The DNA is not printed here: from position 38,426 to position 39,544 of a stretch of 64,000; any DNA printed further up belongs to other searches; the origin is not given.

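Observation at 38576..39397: Papain-family (C1A) cysteine peptidase at the end of the tail-fibre block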

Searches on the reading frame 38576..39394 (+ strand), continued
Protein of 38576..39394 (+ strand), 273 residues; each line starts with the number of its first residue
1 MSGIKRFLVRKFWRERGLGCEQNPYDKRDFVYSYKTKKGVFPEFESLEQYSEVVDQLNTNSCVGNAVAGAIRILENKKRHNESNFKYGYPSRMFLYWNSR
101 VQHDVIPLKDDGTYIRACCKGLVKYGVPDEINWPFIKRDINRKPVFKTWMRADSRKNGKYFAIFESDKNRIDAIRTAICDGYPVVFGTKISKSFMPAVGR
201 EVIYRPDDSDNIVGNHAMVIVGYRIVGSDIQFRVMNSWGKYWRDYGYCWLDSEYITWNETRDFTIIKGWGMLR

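Call 26: fold_search(model_id=the predicted structure, library=pdb)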
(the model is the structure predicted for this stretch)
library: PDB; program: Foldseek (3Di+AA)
matches with E <= 10: 600; with E <= 0.001: 300
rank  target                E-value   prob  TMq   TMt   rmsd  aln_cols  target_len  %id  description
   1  3ois_B                4.8e-21  1.00  0.80  0.81   2.9       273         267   29  Crystal Structure Xylellain, a cysteine protease from Xylella fastidiosa (released 2011-08-03)
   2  3ois_A                2.3e-20  1.00  0.81  0.82   3.0       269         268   29  Crystal Structure Xylellain, a cysteine protease from Xylella fastidiosa (released 2011-08-03)
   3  4i04_A                8.5e-14  1.00  0.70  0.64   4.4       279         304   15  Structure of zymogen of cathepsin B1 from Schistosoma mansoni (released 2014-02-05)
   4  3qt4                  1.6e-13  1.00  0.68  0.61   4.8       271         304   15  Structure of digestive procathepsin L 3 of Tenebrio molitor larval midgut (released 2012-02-22)
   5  4i04_B                1.6e-13  1.00  0.69  0.62   5.1       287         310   15  Structure of zymogen of cathepsin B1 from Schistosoma mansoni (released 2014-02-05)
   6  7pck_B                1.9e-13  1.00  0.69  0.62   3.7       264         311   19  CRYSTAL STRUCTURE OF WILD TYPE HUMAN PROCATHEPSIN K (released 1999-10-25)
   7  7pck_A                2.1e-13  1.00  0.70  0.62   3.6       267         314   18  CRYSTAL STRUCTURE OF WILD TYPE HUMAN PROCATHEPSIN K (released 1999-10-25)
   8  7pck_C                2.4e-13  1.00  0.68  0.60   4.2       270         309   19  CRYSTAL STRUCTURE OF WILD TYPE HUMAN PROCATHEPSIN K (released 1999-10-25)
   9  4i04_D                2.7e-13  1.00  0.71  0.64   4.3       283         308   15  Structure of zymogen of cathepsin B1 from Schistosoma mansoni (released 2014-02-05)
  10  4i04_C                2.8e-13  1.00  0.70  0.63   4.2       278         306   15  Structure of zymogen of cathepsin B1 from Schistosoma mansoni (released 2014-02-05)
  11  4i05                  4.3e-13  1.00  0.69  0.68   4.4       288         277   15  Structure of intermediate processing form of cathepsin B1 from Schistosoma mansoni (released 2014-02-05)
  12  6a0q_B                4.3e-13  1.00  0.65  0.57   5.8       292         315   17  The crystal structure of Lpg2622_E64 complex (released 2018-09-12)
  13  5jt8_B                4.3e-13  1.00  0.62  0.55   7.7       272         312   19  Structural basis for the limited antibody cross reactivity between the mite allergens Blo t 1 and Der p 1 (released 2017-05-24)
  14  5vcn_A                4.6e-13  1.00  0.66  0.80   3.5       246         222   20  THE CRYSTAL STRUCTURE OF DER P 1 ALLERGEN COMPLEXED WITH FAB FRAGMENT OF MAB 5H8 (released 2017-04-26)
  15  7pck_D                8.0e-13  1.00  0.63  0.58   5.9       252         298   19  CRYSTAL STRUCTURE OF WILD TYPE HUMAN PROCATHEPSIN K (released 1999-10-25)
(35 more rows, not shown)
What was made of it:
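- Checked: Foldseek's best PDB match is xylellain (TM 0.80-0.81), followed by pro-cathepsins (call 26).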

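Call 27: fold_search(model_id=the predicted structure, library=viral)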
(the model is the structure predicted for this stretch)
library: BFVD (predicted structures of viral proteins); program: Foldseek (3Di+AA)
matches with E <= 10: 446; with E <= 0.001: 44
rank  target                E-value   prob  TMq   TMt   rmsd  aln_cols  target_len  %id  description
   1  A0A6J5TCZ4            9.9e-23  1.00  0.81  0.88   2.0       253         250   26  Peptidase_C1 domain containing protein [uncultured Caudovirales phage]
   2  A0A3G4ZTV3            8.2e-22  1.00  0.79  0.83   2.2       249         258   25  Peptidase C1 [Edafosvirus sp.]
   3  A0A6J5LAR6            4.0e-21  1.00  0.79  0.27   3.0       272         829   26  Peptidase_C1 domain containing protein [uncultured Caudovirales phage]
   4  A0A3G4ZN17            5.0e-21  1.00  0.75  0.69   4.3       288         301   22  Peptidase [Terrestrivirus sp.]
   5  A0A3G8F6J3            6.8e-19  1.00  0.77  0.44   4.3       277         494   22  (no name in the UniProt tables at hand)
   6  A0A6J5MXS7            3.9e-16  1.00  0.75  0.44   3.0       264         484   20  Peptidoglycan binding-like [uncultured Caudovirales phage]
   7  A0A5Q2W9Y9            9.0e-16  1.00  0.74  0.58   3.3       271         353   21  (no name in the UniProt tables at hand)
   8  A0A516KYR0            5.9e-15  1.00  0.67  0.69   4.7       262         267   21  (no name in the UniProt tables at hand)
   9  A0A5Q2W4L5            3.4e-14  1.00  0.73  0.66   3.4       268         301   18  (no name in the UniProt tables at hand)
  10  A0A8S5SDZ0            7.0e-14  1.00  0.70  0.67   3.6       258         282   22  Peptidase [Siphoviridae sp. ctnpt50]
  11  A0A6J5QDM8            6.6e-13  1.00  0.70  0.72   4.6       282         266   17  Peptidase C1A, papain C-terminal [uncultured Caudovirales phage]
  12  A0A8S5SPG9            1.5e-12  1.00  0.69  0.52   3.8       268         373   20  Copper amine oxidase [Phage sp. ctPjm15]
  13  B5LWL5                1.5e-12  1.00  0.72  0.56   6.6       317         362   15  Putative cysteine protease [Feldmannia species virus]
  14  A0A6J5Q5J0            2.0e-12  1.00  0.68  0.66   4.0       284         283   19  Uncharacterized protein [uncultured Caudovirales phage]
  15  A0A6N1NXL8            1.1e-11  1.00  0.70  0.60   4.2       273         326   15  Cathepsin L2 [Tupanvirus soda lake]
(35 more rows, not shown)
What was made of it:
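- Structural relatives in BFVD include phage C1-type domains whose entries are named peptidoglycan-binding-like, N-acetylmuramidase or Cu-amine-oxidase (cell-wall-binding type), as well as mycobacteriophage Lysin A (call 27).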

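Call 29: find_encoding_contigs(protein=P0019, flank=8000, max_places=1)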
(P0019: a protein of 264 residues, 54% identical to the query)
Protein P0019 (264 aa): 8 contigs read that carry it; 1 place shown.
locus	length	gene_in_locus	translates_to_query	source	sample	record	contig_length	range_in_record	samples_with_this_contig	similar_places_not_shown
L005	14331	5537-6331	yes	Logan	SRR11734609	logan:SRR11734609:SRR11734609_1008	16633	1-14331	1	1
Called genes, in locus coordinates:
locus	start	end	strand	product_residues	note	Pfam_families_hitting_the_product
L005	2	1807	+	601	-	?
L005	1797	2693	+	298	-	PF01471:PG_binding_1, PF01510:Amidase_2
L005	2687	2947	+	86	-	PF01726:LexA_DNA_bind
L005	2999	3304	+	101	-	-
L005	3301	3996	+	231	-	-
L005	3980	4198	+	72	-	PF24729:Acb2_Tad1_hairpin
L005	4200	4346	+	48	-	-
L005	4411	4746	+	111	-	-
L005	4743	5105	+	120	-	-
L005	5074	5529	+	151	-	-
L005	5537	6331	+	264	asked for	PF00112:Peptidase_C1 (weak)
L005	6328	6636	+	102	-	-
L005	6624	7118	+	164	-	PF02075:RuvC (weak)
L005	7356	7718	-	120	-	-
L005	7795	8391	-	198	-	-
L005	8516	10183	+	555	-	-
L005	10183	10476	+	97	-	-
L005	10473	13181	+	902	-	PF06074:Portal_Mu, PF04233:Phage_Mu_F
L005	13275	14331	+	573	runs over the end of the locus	PF10123:Mu-like_Pro_N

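Call 30: find_encoding_contigs(protein=P0022, flank=8000, max_places=1)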
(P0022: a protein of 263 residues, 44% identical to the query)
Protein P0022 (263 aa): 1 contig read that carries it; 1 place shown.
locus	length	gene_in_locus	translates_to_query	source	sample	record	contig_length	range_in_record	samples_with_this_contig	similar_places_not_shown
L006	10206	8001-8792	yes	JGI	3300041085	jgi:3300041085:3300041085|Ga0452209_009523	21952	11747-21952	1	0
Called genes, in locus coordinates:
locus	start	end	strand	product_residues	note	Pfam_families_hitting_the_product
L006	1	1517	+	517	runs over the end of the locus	PF17289:Terminase_6C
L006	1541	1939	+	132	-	-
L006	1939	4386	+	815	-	-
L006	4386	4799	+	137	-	-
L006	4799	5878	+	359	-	PF13385:Laminin_G_3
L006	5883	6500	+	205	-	-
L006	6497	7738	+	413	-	PF13229:Beta_helix, PF05048:NosD (weak)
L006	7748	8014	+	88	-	-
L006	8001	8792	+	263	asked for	-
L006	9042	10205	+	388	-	?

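Call 31: find_encoding_contigs(protein=P0038, flank=8000, max_places=1)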
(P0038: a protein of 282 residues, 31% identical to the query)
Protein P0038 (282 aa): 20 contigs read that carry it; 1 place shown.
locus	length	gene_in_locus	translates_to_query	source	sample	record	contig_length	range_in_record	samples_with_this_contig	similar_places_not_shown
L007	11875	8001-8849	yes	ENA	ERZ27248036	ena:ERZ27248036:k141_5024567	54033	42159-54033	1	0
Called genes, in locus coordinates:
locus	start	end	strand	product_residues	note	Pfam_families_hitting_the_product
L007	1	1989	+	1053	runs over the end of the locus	PF13385:Laminin_G_3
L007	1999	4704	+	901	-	-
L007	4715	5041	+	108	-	-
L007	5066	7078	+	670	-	-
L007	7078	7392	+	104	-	-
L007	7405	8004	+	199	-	-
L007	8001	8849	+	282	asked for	PF00112:Peptidase_C1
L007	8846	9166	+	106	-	-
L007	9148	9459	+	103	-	-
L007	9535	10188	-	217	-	PF01464:SLT (weak)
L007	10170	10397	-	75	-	-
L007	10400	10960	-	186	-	PF02075:RuvC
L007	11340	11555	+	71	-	-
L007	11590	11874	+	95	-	?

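Call 32: find_encoding_contigs(protein=P0067, flank=8000, max_places=1)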
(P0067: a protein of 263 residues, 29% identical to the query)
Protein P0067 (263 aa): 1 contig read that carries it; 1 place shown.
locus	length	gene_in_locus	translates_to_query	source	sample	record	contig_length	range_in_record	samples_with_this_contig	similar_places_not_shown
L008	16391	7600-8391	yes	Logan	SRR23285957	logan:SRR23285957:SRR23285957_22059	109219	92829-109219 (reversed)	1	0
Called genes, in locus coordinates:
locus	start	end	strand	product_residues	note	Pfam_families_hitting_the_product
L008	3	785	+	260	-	?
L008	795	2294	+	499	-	-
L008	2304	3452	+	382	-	PF14450:FtsA (faint), PF25216:Volactin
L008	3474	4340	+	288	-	-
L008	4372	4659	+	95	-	-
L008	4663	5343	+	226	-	-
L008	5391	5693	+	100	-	-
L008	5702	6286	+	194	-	-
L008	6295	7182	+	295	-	-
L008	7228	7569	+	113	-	-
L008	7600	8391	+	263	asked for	PF00112:Peptidase_C1, PF13529:Peptidase_C39_2 (weak), PF03051:Peptidase_C1_2 (faint)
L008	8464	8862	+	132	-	-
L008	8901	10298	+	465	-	-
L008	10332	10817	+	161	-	-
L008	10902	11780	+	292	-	-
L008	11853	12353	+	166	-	-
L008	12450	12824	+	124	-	PF26761:Acb5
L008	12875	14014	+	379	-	-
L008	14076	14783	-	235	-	PF01464:SLT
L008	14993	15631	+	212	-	-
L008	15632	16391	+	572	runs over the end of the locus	PF04851:ResIII, PF06733:DEAD_2 (weak), PF13307:Helicase_C_2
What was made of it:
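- SLT genes lie near the pair in L007 and near the peptidase in L008 (calls 31, 32). Anti-defence genes lie nearby in some loci: an Acb2/Tad1-hairpin gene in L005 and Acb5 in L008 (calls 29, 32).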

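Call 35: search_protein_families(library=pfam, proteins=[L005:5074-5526:+, L007:7405-8001:+, L007:8846-9163:+, L005:6328-6633:+], max_evalue=1)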
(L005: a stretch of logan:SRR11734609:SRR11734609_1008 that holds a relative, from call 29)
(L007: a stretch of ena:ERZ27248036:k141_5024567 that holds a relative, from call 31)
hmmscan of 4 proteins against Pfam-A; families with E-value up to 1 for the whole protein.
L005:5074-5526:+ (151 aa): 0 families

L007:7405-8001:+ (199 aa): 11 families
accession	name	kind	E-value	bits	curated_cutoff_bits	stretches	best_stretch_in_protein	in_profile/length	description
PF16326.10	ABC_tran_CTD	-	0.0029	18.2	32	1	106-150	13-57/69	ABC transporter C-terminal domain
PF07851.19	TMEM120A-B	-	0.021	14.6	29.8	1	83-172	19-104/324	TMEM120A/B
PF00517.22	GP41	-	0.028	14.8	29.6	1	77-175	89-163/197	Retroviral envelope protein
PF15294.11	Leu_zip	-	0.1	12.5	28.2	1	31-151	159-274/275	Leucine zipper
PF15463.11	ECM11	-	0.11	13.5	27.1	1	76-129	74-127/133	Extracellular mutant protein 11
PF02601.20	Exonuc_VII_L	-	0.13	12.1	35.9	1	48-157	167-273/315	Exonuclease VII, large subunit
PF05149.17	Flagellar_rod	-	0.13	12.1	23.4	1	30-152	16-129/287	Paraflagellar rod protein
PF07889.17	DUF1664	-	0.23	11.9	34.6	1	76-149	45-116/124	Protein of unknown function (DUF1664)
PF03015.24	Sterile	-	0.25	11.9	35.4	0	136-173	51-88/93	Male sterility protein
PF00435.27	Spectrin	-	0.31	12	29.9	1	31-105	29-102/105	Spectrin repeat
PF04325.18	DUF465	-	0.7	10.4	25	1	102-119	7-24/48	Protein of unknown function (DUF465)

L007:8846-9163:+ (106 aa): 0 families

L005:6328-6633:+ (102 aa): 0 families

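Call 46: find_related_loci(query=A4, collection=genome_contigs, flank=6000)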
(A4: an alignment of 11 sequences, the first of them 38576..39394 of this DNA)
Query A4 (273 aa) in genome_contigs; peptide patterns used: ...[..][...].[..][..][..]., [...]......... (x = any residue, [..] = any of these).
179 stretches matched a pattern; 105 encode a relative of the query (tblastn E <= 1e-3); the best 80 are kept; 80 distinct loci.
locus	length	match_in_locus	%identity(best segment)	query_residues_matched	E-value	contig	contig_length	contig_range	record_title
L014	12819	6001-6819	74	1-272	3e-138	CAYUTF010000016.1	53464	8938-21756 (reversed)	MAG TPA_asm: uncultured archaeon isolate binchicken_co196_315 genome assembly, contig: NODE_602_length_53464_cov_15.9937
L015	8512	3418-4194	35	15-273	1e-43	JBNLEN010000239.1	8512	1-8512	MAG: Polyangiaceae bacterium isolate C1C2.bin.25.strict NODE_239_length_8512_cov_3.782336, whole genome shotgun sequence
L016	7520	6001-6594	36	51-255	3e-31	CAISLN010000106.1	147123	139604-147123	MAG: uncultured beta proteobacterium isolate Day6-2_bin-221 genome assembly, contig: bin-221:106/132, whole genome shotg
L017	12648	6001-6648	34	33-255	5e-31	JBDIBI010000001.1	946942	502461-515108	MAG: Blastocatellia bacterium isolate AS-MICRO-OLR.206 NODE_4_length_946942_cov_35.815375, whole genome shotgun sequence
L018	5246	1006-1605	34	49-255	2e-30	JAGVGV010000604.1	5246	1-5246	MAG: Deltaproteobacteria bacterium isolate DeMMO2_24 c_000000032408, whole genome shotgun sequence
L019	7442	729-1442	30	16-262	3e-29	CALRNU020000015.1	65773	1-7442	MAG: Synechococcus sp. UW140 isolate JJ-LAS39-17-1-mx-bin634 genome assembly, contig: JJ-LAS39-17-C31, whole genome shot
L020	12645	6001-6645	34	37-256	4e-29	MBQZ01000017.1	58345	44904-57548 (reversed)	Crenothrix sp. D3 NODE_19_length_58345_cov_14.3812_ID_37, whole genome shotgun sequence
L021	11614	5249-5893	34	37-256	1e-28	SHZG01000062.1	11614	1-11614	MAG: Methylococcales bacterium isolate Baikal-deep-G143 BACOMB-C26833, whole genome shotgun sequence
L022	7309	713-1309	34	51-256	1e-28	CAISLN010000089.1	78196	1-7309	MAG: uncultured beta proteobacterium isolate Day6-2_bin-221 genome assembly, contig: bin-221:089/132, whole genome shotg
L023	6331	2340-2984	33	37-256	2e-28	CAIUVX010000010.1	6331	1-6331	MAG: uncultured Methylococcales bacterium isolate Kiruna_bin-09260 genome assembly, contig: bin-09260:010/210, whole gen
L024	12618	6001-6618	34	41-255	7e-28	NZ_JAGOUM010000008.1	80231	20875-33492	MAG: Rhodoferax sp. isolate Gw_Eff_bin_490 Gw_Eff_395_length_80231_cov_13.204047, whole genome shotgun sequence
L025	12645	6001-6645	33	37-256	6e-28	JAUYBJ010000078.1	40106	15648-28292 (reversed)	MAG: Methylococcales bacterium isolate C19_metabat.bin.15 C19_k141_78236, whole genome shotgun sequence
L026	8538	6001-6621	32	41-256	2e-27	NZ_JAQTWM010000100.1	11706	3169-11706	MAG: Rhodoferax sp. isolate STC_110 NODE_12823_length_11706_cov_20.215994_Sandtown_C, whole genome shotgun sequence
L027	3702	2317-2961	33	37-256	1e-27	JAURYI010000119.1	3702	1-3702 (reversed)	MAG: Methylococcales bacterium isolate E2_concoct.bin.53 E2_k141_49049, whole genome shotgun sequence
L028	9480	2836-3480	33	37-256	1e-27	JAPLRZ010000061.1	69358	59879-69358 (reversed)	MAG: Methylococcales bacterium isolate LacPavin_0818_WC45_MAG_42_49 LacPavin_0818_WC45_scaffold_177156, whole genome sho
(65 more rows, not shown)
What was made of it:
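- Tried and rejected: It was repeated with an 11-sequence alignment (call 46).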

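Call 55: search_protein_families(library=padloc, proteins=[window:38576-39394:+], max_evalue=0.01)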
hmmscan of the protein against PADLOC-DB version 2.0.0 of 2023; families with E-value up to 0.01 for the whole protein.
window:38576-39394:+ (273 aa): 0 families

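Call 57: get_annotated_region(hit=H2, flank=6000)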
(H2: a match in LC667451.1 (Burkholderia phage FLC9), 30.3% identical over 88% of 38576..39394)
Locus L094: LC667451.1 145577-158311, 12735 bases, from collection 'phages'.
description: Burkholderia phage FLC9 DNA, complete genome.
organism: Burkholderia phage FLC9 (NCBI taxid 2906467)
taxonomy: Viruses; Duplodnaviria; Heunggongvirae; Uroviricota; Caudoviricetes
host: Burkholderia glumae; source: -; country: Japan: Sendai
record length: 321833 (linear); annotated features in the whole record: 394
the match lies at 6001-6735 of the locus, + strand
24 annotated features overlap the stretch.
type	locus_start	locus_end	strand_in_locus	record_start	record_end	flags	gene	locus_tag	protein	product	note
CDS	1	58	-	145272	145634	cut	-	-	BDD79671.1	hypothetical protein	FLC9_gp152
CDS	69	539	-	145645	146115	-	-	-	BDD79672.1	hypothetical protein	FLC9_gp153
CDS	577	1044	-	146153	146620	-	-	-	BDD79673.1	hypothetical protein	FLC9_gp154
CDS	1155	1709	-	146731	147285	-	-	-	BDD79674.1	hypothetical protein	FLC9_gp155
CDS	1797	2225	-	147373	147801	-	-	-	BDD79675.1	hypothetical protein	FLC9_gp156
CDS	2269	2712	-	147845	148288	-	-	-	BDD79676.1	hypothetical protein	FLC9_gp157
CDS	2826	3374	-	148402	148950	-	-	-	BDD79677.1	hypothetical protein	FLC9_gp158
CDS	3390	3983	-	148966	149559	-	-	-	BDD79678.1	hypothetical protein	FLC9_gp159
CDS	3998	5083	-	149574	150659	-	-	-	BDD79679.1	hypothetical protein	FLC9_gp160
CDS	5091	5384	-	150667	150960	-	-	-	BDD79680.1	hypothetical protein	FLC9_gp161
CDS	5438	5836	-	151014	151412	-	-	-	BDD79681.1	hypothetical protein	FLC9_gp162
CDS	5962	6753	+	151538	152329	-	-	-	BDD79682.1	hypothetical protein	FLC9_gp163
CDS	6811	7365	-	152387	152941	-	-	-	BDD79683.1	hypothetical protein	FLC9_gp164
CDS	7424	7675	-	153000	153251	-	-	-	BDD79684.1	hypothetical protein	FLC9_gp165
CDS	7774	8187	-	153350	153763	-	-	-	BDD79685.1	hypothetical protein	FLC9_gp166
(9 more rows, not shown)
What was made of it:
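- CRP-less phage homologs exist, such as FLC9 gp163, where the gene is a lone moron-like gene (call 57).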

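Call 58: find_related_loci(query=A4, collection=viral_contigs, flank=6000)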
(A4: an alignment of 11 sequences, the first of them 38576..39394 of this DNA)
Query A4 (273 aa) in viral_contigs; peptide patterns used: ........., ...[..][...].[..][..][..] (x = any residue, [..] = any of these).
46 stretches matched a pattern; 17 encode a relative of the query (tblastn E <= 1e-3); 17 distinct loci.
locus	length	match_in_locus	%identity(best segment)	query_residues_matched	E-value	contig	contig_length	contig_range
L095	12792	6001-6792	51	7-273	2e-85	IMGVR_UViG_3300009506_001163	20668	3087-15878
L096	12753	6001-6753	40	16-269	2e-55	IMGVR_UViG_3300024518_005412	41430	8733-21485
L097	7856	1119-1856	35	18-272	1e-38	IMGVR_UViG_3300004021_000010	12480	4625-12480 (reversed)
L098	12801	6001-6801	33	8-263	2e-37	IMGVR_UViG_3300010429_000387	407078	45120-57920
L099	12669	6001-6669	33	47-263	8e-34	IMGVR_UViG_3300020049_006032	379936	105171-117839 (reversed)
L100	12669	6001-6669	33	47-263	8e-34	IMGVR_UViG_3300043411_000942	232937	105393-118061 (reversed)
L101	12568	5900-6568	34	47-263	4e-31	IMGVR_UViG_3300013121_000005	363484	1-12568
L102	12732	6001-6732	31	28-263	9e-31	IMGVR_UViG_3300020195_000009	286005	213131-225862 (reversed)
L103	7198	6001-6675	30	19-254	4e-21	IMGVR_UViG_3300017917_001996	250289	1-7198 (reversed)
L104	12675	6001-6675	30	16-256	1e-20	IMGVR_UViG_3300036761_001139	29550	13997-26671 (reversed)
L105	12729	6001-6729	26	19-266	8e-14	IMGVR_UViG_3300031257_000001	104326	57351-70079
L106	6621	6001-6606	26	15-221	2e-13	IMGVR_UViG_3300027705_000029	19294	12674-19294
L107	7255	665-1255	24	43-239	2e-7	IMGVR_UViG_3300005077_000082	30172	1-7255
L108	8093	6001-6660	23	26-266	3e-6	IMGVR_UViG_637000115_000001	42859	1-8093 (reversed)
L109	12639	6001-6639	25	17-242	4e-6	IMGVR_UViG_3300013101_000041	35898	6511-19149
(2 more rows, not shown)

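Call 63: search_protein_families(library=pfam, alignment_id=A7, max_evalue=0.001)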
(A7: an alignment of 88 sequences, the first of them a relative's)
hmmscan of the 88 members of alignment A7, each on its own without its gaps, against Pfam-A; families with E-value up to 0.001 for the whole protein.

A. member 1, L015:4-465:+ (154 aa): 0 families

B. families by the number of members that match (of 88 scanned): 37 families (the first 25 are shown)
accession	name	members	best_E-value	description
PF01327.26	Pep_deformylase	4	2.5e-45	Polypeptide deformylase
PF02675.21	AdoMet_dc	3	2.3e-17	S-adenosylmethionine decarboxylase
PF22769.1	DCD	2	1.9e-36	dCTP deaminase-like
PF01510.30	Amidase_2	2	1.8e-23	N-acetylmuramoyl-L-alanine amidase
PF06559.16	DCD_N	2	2.5e-08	2'-deoxycytidine 5'-triphosphate deaminase (DCD) N-terminal domain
PF02735.22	Ku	1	4.8e-40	Ku70/Ku80 beta-barrel domain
PF10065.14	DUF2303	1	6.4e-38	Uncharacterized conserved protein (DUF2303)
PF03747.19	ADP_ribosyl_GH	1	2.6e-29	ADP-ribosylglycohydrolase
PF13538.12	UvrD_C_2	1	1.1e-18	UvrD-like helicase C-terminal domain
PF25045.1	vWA_Ro60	1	1.2e-17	Ro60 vWA domain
PF01743.26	PolyA_pol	1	2.3e-15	Poly A polymerase head domain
PF04851.21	ResIII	1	3.5e-14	Type III restriction enzyme, res subunit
PF01541.30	GIY-YIG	1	1.7e-11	GIY-YIG catalytic domain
PF14284.11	PcfJ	1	6.9e-11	PcfJ-like protein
PF14890.11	Intein_splicing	1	8.4e-10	Intein splicing domain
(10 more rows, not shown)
